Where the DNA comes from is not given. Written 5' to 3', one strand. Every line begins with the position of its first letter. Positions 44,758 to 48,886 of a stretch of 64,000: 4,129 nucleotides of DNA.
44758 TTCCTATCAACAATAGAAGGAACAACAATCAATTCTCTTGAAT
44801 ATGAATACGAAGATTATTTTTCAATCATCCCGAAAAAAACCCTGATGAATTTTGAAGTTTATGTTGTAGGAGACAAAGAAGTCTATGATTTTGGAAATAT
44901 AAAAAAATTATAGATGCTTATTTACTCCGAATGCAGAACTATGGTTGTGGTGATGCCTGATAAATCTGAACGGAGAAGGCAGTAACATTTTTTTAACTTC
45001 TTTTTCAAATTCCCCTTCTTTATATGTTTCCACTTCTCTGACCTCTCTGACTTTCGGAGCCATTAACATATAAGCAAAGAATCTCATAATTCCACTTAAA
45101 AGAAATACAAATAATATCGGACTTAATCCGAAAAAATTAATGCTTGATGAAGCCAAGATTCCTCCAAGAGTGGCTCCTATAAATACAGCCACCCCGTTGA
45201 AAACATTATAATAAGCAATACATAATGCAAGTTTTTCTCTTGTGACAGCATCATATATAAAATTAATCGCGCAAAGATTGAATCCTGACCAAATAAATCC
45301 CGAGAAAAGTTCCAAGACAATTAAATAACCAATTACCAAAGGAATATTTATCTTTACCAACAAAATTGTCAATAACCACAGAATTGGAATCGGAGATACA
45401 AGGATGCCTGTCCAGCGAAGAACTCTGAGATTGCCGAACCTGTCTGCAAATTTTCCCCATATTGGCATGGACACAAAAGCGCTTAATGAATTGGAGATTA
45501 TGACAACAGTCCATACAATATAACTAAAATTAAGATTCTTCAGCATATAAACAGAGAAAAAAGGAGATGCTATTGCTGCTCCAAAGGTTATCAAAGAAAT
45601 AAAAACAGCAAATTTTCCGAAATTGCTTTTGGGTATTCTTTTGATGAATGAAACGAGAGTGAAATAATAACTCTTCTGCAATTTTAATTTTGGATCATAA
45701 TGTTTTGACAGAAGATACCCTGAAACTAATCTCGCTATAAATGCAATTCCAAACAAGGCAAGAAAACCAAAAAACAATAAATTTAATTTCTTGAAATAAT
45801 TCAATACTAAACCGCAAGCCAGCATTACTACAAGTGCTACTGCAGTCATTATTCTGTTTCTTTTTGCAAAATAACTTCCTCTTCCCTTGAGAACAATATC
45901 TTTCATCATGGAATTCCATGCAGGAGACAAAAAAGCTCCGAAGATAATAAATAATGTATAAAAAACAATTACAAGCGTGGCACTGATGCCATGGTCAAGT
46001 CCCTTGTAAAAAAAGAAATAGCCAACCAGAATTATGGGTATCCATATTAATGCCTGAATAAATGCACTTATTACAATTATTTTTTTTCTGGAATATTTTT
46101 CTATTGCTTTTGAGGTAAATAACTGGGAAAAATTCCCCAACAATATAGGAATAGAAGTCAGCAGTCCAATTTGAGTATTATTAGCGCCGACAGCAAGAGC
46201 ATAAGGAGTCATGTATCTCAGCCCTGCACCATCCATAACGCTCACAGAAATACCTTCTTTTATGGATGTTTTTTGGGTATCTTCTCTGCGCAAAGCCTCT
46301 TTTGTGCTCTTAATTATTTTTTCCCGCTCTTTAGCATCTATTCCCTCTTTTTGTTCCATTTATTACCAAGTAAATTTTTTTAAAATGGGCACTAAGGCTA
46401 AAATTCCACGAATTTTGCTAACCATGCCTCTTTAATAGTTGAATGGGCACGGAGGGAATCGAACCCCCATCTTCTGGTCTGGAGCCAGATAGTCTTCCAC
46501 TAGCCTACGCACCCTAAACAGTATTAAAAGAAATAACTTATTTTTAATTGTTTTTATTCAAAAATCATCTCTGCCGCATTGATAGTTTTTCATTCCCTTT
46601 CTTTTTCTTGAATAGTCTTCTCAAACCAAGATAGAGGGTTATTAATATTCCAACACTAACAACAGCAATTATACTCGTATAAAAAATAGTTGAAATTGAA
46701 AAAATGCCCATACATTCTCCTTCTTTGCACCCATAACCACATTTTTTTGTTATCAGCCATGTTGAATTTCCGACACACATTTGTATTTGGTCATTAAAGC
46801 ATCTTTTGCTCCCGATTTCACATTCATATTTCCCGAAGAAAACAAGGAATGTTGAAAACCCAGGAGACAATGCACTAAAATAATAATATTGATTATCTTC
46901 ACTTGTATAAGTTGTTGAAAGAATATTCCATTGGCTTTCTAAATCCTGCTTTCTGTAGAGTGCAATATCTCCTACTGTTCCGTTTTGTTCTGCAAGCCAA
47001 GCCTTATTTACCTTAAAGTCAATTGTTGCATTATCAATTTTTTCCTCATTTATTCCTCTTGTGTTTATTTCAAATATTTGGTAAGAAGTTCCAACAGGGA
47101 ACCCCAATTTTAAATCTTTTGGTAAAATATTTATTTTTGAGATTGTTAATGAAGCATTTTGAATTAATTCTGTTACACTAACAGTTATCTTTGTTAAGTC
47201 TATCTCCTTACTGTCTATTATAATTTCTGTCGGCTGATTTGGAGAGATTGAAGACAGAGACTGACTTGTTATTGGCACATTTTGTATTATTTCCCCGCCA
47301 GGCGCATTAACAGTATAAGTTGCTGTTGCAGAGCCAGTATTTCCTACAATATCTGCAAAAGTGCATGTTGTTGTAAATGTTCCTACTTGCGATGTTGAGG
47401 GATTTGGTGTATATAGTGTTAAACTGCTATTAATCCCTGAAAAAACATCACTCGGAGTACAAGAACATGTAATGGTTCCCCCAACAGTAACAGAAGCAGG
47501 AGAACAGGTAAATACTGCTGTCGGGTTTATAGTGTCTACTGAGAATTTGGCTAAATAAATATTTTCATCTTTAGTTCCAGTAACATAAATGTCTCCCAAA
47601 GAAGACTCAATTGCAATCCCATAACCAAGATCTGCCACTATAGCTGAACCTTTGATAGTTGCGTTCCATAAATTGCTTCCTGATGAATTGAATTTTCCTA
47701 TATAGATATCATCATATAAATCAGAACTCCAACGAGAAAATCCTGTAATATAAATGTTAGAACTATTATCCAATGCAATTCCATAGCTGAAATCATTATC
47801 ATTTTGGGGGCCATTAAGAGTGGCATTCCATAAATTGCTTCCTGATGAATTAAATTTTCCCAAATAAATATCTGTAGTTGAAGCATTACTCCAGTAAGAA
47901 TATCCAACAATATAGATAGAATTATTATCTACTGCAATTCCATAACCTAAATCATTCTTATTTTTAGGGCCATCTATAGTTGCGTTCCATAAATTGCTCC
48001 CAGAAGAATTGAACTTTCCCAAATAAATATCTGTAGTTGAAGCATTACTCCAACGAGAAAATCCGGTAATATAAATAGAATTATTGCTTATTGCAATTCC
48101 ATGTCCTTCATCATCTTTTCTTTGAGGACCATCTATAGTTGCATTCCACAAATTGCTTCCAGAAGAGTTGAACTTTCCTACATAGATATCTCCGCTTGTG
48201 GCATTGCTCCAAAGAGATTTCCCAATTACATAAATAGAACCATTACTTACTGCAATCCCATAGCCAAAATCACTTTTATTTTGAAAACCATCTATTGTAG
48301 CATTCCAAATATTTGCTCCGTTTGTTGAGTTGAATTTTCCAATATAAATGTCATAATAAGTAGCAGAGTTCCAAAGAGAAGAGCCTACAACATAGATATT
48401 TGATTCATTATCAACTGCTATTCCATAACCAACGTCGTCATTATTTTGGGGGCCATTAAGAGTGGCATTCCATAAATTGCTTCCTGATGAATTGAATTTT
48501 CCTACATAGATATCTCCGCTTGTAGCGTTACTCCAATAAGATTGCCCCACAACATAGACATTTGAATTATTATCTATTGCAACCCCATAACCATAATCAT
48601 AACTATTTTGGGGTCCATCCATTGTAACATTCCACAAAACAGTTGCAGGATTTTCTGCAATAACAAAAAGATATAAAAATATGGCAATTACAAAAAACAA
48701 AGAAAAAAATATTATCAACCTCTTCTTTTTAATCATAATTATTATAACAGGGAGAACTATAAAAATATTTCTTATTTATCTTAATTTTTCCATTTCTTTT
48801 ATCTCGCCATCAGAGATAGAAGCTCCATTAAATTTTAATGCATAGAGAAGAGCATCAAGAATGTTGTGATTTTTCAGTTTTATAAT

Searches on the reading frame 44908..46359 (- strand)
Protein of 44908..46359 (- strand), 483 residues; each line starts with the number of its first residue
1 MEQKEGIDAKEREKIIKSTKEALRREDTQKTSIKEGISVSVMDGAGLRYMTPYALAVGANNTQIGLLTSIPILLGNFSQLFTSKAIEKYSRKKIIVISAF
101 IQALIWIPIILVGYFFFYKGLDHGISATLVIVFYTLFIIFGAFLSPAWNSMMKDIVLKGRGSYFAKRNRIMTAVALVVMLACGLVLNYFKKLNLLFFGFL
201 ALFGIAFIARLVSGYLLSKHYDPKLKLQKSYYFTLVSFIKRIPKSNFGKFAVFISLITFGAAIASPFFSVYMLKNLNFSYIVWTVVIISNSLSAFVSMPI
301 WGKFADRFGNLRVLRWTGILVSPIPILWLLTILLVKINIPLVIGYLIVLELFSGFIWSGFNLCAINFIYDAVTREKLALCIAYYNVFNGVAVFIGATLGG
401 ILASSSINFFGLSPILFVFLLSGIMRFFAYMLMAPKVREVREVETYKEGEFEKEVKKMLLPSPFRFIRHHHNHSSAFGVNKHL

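Call 9: search_protein_families(library=pfam, proteins=[window:44908-46359:-], max_evalue=0.00001)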
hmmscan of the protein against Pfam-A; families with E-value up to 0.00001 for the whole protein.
window:44908-46359:- (483 aa): 2 families
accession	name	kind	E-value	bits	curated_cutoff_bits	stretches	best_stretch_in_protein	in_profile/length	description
PF07690.21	MFS_1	-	5.5e-24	85.2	33.4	2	254-452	5-186/347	Major Facilitator Superfamily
PF12832.13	MFS_1_like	-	3e-10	40.1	25.2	1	49-403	21-362/373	MFS_1 like family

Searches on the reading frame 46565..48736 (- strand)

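Call 9: search_protein_families(library=pfam, proteins=[window:46565-48736:-], max_evalue=0.00001)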
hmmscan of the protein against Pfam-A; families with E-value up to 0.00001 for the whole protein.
window:46565-48736:- (723 aa): 1 family
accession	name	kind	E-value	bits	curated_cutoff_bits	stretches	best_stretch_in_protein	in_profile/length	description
PF06739.17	SBBP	-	7e-22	77.5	20.5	1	98-120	10-32/38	Beta-propeller repeat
